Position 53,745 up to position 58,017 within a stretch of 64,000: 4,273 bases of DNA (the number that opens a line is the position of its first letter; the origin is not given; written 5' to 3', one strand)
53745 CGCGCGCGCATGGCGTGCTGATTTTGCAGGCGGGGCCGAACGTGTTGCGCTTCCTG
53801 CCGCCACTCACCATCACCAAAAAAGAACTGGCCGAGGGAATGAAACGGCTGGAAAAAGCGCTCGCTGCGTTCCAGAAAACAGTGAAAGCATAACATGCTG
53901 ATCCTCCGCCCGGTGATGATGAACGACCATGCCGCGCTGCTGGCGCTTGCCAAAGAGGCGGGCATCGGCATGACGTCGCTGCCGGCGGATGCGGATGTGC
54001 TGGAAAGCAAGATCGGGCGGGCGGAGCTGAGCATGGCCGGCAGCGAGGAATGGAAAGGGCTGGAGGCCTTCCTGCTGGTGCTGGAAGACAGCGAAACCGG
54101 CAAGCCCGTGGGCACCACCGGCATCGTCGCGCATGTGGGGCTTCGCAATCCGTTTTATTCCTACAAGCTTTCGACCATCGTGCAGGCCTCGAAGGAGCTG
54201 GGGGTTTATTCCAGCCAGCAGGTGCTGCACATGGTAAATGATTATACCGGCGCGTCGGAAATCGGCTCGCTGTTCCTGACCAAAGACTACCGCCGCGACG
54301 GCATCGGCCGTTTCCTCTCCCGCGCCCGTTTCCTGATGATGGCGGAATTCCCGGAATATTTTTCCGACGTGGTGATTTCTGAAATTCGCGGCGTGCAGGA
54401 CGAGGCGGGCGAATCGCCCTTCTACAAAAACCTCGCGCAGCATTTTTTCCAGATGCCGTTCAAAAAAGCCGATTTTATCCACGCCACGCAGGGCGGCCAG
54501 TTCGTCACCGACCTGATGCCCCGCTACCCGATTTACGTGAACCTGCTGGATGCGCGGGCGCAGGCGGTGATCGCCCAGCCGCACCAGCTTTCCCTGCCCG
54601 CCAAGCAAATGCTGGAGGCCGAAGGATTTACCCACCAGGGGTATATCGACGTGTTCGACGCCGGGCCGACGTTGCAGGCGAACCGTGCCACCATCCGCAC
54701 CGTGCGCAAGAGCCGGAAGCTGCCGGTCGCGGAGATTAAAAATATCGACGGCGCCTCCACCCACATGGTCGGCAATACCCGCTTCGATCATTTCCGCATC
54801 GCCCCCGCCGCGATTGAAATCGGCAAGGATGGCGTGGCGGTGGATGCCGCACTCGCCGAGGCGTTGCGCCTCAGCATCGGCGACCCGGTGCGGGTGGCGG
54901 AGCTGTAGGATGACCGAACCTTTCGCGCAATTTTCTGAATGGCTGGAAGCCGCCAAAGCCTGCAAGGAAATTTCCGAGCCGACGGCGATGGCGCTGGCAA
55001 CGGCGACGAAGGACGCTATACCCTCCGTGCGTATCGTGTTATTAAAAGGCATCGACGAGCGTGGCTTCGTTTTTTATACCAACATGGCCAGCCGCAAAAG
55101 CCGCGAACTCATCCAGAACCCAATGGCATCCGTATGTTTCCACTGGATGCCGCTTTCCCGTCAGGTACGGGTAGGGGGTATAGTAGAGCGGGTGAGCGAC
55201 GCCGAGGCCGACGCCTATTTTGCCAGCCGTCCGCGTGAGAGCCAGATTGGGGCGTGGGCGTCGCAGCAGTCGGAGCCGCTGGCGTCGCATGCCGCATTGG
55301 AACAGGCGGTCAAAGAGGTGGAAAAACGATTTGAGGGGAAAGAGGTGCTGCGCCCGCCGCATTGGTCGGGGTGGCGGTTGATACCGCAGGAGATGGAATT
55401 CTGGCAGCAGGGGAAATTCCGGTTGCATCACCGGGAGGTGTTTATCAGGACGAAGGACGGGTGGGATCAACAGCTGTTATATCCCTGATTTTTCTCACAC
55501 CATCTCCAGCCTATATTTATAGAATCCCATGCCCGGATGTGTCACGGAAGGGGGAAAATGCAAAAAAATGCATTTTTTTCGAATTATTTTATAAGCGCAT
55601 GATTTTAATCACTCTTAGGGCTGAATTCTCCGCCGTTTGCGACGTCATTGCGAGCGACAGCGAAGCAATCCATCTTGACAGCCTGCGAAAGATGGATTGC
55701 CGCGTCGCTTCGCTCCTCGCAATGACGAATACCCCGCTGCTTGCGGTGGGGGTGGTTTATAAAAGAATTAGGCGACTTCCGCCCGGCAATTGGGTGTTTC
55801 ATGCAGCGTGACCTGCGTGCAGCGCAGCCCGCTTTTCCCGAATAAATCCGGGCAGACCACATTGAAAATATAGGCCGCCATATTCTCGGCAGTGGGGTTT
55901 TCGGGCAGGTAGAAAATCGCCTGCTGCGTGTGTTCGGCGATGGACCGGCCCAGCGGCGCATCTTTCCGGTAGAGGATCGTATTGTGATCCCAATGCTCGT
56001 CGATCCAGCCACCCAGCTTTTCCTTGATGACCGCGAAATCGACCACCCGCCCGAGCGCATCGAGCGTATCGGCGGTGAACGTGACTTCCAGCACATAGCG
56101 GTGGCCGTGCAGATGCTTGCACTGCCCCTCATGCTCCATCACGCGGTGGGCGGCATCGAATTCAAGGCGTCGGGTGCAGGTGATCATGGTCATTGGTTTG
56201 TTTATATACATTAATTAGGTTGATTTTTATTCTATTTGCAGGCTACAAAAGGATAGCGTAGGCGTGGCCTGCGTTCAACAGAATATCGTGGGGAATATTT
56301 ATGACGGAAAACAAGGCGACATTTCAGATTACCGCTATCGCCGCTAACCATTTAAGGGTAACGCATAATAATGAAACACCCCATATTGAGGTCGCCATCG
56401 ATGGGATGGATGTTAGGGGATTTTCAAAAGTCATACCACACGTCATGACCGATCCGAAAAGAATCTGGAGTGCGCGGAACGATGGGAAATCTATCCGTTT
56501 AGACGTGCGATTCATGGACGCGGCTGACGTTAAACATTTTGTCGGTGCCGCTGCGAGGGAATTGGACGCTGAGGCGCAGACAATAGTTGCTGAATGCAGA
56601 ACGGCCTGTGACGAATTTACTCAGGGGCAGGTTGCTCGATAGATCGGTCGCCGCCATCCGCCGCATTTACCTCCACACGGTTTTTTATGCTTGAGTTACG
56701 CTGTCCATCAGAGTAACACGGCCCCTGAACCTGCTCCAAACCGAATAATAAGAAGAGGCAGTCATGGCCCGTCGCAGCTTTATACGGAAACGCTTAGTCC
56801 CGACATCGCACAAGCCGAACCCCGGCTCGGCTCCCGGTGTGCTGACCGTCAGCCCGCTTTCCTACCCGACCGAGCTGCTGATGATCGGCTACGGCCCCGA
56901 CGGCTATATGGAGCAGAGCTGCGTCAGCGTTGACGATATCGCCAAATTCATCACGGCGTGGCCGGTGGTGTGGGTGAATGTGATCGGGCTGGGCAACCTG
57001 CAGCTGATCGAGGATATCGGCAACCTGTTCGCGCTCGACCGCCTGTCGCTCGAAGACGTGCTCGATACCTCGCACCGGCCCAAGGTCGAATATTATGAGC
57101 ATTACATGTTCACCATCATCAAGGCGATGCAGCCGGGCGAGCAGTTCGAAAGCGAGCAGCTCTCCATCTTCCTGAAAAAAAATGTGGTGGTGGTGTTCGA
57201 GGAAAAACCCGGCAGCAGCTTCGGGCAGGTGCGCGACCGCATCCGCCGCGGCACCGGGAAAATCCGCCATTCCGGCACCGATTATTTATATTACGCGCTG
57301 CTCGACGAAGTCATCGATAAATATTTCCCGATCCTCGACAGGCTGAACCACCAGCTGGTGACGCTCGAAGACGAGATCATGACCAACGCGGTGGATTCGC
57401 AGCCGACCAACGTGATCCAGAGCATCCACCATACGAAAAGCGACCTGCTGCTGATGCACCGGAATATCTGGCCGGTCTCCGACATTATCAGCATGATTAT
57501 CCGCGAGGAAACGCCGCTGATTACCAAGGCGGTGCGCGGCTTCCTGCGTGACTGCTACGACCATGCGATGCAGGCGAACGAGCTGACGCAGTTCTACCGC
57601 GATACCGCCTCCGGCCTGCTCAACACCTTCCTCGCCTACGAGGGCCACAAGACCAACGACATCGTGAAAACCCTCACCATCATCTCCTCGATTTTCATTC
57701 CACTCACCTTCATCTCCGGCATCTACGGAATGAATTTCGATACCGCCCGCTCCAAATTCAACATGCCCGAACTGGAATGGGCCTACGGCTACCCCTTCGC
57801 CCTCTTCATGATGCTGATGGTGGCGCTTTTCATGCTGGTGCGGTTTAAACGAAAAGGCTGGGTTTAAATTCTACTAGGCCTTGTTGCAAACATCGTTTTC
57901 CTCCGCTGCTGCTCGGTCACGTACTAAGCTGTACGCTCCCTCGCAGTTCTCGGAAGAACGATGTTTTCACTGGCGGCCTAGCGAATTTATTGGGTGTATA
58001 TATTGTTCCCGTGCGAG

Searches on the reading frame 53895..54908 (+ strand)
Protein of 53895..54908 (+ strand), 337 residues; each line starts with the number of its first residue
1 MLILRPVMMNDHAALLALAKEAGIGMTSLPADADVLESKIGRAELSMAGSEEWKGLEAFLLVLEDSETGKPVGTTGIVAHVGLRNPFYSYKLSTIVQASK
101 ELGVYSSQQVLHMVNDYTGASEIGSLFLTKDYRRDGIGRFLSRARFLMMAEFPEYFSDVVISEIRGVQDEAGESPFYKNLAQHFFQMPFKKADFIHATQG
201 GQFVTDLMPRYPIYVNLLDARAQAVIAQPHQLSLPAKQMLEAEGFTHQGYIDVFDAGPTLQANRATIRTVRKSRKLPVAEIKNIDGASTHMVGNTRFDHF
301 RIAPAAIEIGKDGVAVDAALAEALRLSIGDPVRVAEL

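Call 31: search_protein_families(library=pfam, proteins=[window:53895-54908:+], max_evalue=0.00001)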
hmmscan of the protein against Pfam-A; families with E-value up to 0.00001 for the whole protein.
window:53895-54908:+ (337 aa): 1 family
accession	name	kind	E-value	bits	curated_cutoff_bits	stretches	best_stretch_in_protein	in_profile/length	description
PF04958.18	AstA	-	1.5e-123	412.2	29.4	1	1-335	1-336/337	Arginine N-succinyltransferase beta subunit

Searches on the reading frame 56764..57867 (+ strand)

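Call 31: search_protein_families(library=pfam, proteins=[window:56764-57867:+], max_evalue=0.00001)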
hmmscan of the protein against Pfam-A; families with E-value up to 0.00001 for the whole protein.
window:56764-57867:+ (367 aa): 1 family
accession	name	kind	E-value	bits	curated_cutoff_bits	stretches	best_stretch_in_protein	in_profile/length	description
PF01544.23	CorA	-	3e-60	204.5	27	1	69-363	5-292/292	CorA-like Mg2+ transporter protein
